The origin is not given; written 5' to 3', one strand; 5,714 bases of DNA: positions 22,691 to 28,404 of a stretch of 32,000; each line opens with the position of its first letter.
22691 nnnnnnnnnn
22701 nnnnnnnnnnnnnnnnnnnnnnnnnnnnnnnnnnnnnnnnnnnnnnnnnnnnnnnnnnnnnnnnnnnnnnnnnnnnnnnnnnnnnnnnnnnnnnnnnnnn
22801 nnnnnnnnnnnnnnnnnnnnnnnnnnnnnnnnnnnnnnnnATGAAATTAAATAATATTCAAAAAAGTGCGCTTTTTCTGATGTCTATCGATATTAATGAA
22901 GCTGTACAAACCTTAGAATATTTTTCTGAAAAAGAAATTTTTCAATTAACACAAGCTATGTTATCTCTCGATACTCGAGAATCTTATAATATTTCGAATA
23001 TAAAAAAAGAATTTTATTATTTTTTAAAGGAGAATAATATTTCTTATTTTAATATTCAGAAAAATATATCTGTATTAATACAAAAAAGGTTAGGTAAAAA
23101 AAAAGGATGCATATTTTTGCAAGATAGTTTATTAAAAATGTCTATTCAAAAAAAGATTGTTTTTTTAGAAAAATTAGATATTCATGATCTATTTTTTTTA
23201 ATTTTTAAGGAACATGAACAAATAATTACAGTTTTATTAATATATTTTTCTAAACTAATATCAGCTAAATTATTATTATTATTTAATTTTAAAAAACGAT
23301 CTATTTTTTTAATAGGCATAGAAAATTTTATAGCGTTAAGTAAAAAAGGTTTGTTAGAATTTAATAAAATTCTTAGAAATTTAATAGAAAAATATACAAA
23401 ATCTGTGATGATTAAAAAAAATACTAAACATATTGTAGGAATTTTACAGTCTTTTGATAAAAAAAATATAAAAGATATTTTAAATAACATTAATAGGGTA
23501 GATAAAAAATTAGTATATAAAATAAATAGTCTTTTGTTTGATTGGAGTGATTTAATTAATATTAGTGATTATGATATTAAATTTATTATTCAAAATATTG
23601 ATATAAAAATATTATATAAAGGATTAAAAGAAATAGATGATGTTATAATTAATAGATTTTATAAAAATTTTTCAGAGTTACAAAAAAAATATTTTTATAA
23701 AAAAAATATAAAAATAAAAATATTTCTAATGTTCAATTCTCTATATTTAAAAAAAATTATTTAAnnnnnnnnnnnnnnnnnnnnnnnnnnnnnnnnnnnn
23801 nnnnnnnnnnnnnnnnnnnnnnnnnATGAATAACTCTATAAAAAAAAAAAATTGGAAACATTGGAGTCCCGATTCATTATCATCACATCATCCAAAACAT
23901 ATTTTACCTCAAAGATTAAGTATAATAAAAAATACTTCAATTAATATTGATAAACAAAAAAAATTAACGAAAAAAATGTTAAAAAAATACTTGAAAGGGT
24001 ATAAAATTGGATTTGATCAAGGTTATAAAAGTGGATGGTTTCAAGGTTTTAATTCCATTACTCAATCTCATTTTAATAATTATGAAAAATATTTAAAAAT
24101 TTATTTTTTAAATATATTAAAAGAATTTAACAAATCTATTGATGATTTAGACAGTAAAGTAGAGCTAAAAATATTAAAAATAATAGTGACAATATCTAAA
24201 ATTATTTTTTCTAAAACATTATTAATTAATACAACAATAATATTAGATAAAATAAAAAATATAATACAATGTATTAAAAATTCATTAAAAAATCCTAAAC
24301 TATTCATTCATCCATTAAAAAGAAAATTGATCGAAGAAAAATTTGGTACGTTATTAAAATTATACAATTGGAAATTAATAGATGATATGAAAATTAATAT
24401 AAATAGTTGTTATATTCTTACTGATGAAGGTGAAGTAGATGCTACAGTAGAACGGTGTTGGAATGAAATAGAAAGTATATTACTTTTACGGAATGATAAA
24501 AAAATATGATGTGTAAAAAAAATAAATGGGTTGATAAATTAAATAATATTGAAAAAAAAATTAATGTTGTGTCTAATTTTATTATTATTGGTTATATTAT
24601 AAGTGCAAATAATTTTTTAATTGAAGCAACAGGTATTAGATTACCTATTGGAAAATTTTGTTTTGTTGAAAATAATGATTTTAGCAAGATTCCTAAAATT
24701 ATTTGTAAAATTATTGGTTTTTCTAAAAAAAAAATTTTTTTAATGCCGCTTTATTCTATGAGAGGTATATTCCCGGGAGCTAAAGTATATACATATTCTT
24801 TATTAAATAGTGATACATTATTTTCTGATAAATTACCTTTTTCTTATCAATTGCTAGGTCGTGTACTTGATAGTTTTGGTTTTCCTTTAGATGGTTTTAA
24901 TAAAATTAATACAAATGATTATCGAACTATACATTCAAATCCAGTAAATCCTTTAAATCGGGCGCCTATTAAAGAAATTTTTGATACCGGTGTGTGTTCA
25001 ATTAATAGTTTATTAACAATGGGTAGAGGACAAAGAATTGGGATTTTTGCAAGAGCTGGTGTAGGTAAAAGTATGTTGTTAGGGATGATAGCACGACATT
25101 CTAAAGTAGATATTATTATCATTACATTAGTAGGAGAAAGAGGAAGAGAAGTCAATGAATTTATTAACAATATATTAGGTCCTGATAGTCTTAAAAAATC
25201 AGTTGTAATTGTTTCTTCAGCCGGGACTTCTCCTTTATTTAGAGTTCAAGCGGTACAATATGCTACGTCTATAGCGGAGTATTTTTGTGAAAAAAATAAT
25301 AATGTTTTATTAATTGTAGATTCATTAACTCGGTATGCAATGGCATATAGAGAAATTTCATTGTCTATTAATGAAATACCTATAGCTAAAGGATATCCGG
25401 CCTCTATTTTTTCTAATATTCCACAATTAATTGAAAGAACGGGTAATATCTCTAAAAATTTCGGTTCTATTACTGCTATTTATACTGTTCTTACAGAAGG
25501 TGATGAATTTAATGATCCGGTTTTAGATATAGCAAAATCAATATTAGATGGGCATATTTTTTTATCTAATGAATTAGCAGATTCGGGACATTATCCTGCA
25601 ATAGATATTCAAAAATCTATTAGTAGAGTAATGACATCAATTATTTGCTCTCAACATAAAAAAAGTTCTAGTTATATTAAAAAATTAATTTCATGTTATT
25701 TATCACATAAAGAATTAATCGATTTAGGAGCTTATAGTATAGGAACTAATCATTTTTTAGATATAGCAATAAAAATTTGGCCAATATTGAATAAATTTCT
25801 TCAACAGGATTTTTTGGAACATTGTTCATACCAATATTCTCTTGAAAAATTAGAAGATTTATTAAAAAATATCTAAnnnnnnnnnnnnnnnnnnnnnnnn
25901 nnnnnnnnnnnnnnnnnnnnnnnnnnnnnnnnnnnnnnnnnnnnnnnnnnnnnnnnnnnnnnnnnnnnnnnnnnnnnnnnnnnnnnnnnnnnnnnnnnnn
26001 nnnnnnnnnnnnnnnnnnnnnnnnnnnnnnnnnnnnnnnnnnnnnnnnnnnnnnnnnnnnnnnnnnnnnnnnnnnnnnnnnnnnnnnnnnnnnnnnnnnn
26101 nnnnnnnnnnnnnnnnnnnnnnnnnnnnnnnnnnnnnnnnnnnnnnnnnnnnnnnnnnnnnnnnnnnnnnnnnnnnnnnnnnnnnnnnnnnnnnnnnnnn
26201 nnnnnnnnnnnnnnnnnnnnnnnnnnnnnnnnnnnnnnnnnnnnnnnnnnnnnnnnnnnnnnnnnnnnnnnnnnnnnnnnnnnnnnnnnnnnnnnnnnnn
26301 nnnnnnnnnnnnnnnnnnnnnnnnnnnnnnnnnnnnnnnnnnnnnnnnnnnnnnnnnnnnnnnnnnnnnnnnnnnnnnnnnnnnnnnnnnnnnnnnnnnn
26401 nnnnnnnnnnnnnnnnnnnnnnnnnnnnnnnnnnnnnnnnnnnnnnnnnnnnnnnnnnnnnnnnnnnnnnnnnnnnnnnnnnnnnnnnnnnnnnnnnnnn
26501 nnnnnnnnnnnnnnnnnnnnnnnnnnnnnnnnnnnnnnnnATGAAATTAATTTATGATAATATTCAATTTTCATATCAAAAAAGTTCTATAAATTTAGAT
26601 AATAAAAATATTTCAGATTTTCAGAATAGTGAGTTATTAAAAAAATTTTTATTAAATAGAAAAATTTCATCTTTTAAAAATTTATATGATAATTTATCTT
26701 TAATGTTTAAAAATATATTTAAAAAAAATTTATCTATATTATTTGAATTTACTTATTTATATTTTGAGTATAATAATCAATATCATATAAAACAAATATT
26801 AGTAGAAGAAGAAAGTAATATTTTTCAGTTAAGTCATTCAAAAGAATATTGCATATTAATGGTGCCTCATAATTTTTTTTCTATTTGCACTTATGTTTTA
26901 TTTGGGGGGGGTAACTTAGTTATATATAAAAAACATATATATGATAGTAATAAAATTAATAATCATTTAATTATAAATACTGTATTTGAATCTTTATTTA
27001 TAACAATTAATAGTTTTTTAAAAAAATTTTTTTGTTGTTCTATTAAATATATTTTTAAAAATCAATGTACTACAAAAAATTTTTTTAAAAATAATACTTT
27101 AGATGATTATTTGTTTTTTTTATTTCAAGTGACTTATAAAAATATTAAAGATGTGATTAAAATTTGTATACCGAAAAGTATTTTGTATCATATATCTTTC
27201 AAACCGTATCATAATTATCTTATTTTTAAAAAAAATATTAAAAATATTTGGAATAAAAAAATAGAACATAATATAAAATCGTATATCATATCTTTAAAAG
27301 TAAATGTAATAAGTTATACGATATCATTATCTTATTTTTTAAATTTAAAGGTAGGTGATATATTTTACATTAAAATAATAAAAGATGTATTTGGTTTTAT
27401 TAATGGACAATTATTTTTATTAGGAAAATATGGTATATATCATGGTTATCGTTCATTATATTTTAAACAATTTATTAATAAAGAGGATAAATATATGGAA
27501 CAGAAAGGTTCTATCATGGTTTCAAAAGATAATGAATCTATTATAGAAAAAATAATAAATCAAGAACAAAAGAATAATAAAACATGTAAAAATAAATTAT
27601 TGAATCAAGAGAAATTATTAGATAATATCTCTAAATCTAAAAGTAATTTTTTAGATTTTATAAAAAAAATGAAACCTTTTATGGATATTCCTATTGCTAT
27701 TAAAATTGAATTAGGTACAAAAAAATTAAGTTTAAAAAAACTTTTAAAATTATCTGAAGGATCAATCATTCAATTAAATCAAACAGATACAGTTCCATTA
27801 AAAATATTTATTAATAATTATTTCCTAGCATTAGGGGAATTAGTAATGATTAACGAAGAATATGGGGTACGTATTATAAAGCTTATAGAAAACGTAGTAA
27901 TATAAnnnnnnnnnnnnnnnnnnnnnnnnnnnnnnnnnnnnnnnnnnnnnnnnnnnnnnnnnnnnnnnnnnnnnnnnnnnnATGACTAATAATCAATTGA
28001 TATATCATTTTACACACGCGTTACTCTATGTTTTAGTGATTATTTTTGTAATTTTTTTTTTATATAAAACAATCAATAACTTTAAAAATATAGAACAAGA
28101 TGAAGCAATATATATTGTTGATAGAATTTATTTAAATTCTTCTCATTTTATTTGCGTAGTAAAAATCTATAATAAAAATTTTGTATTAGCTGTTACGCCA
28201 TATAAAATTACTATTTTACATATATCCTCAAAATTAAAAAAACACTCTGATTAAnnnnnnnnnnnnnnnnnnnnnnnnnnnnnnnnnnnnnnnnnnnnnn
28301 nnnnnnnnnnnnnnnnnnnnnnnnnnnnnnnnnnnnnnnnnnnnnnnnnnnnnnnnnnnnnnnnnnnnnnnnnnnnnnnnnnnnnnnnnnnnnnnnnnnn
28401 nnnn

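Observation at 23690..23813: fliG: two A8 tracts 50 nt apart spread the C-terminal helix region over three frames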

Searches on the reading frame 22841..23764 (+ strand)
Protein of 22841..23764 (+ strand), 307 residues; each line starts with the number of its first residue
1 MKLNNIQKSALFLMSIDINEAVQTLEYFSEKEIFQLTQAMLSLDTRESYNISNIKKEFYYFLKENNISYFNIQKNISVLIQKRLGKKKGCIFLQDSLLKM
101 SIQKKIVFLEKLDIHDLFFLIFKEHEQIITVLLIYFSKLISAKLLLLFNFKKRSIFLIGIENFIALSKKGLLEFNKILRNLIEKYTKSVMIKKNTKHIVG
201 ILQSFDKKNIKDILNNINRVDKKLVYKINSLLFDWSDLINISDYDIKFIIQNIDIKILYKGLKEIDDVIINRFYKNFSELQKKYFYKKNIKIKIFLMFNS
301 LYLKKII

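Call 70: search_protein_families(library=pfam, proteins=[window:22841-23764:+], max_evalue=0.01)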
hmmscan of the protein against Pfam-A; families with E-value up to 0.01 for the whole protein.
window:22841-23764:+ (307 aa): 3 families
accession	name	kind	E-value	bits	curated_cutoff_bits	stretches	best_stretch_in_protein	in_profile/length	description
PF14842.11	FliG_N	-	3.5e-12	47.3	25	1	2-89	1-88/104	FliG N-terminal domain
PF01706.21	FliG_C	-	3.7e-08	34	23.3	1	216-285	2-71/108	FliG C-terminal domain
PF14841.11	FliG_M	-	7.6e-06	26.5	25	0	117-185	4-72/76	FliG middle domain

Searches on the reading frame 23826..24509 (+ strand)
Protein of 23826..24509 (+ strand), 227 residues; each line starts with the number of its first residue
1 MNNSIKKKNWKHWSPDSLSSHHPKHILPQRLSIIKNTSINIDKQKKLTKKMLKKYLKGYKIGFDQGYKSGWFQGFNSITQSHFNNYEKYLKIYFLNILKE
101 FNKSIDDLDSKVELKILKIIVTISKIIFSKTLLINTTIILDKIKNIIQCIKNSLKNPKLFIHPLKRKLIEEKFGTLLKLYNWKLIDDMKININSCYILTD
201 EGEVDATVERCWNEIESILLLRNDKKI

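Call 23: find_encoding_contigs(protein=window:23826-24509:+, flank=5000, max_places=8)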
Protein window:23826-24509:+ (227 aa): no gene with exactly this product is on record in the collection.

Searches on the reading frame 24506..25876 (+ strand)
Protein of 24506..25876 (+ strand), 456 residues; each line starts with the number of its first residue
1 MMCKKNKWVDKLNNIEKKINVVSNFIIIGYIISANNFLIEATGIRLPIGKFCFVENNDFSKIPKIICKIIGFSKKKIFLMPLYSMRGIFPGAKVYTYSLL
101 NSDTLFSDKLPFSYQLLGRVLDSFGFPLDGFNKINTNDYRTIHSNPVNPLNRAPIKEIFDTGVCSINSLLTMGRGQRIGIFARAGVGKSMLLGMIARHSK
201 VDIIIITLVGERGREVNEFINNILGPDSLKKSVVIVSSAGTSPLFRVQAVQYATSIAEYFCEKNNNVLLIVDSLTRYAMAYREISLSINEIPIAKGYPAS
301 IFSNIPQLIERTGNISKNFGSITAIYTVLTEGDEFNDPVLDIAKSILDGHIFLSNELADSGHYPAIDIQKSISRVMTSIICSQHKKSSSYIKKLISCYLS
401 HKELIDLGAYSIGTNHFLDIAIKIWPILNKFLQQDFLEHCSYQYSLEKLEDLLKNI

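Call 22: find_encoding_contigs(protein=window:24506-25876:+, flank=5000, max_places=8)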
Protein window:24506-25876:+ (456 aa): no gene with exactly this product is on record in the collection.

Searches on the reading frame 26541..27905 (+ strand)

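Call 28: search_protein_families(library=ncbifam, proteins=[window:26541-27905:+], max_evalue=0.00001)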
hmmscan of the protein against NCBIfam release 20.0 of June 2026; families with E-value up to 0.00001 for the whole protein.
window:26541-27905:+ (454 aa): 7 families
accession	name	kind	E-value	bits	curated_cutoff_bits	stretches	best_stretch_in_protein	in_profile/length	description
TIGR02480.1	fliN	equivalog_domain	1.5e-21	76.1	84.05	1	377-450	2-75/77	flagellar motor switch protein FliN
NF005995.1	PRK08119.1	equivalog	9.8e-21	74.6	218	1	333-451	261-372/376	flagellar motor switch phosphatase FliY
TIGR01397.1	fliM_switch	equivalog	1.3e-19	70.5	219.6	1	47-302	58-309/320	flagellar motor switch protein FliM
NF006272.1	PRK08432.1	equivalog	6e-12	45.7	219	1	335-446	156-261/274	flagellar motor switch protein FliY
NF005275.1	PRK06782.1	equivalog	6.1e-12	45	681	1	327-449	399-516/516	flagellar motor switch protein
TIGR02551.1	SpaO_YscQ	equivalog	4.3e-11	43.3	100.8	1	380-448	232-300/300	type III secretion system cytoplasmic ring protein SctQ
NF006273.1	PRK08433.1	equivalog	1e-10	41.8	114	1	369-450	7-88/100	flagellar motor switch protein FliN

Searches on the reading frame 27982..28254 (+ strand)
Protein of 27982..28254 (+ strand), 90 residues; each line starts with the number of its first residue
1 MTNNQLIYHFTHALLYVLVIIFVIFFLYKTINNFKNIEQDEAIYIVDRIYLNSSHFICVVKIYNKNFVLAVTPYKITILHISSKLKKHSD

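Call 28: search_protein_families(library=ncbifam, proteins=[window:27982-28254:+], max_evalue=0.00001)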
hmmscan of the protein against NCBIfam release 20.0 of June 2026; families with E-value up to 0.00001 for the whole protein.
window:27982-28254:+ (90 aa): 1 family
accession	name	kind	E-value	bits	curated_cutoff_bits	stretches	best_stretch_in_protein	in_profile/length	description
TIGR03500.1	FliO_TIGR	equivalog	2.6e-11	43.4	55.25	1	14-80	1-68/70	flagellar biosynthetic protein FliO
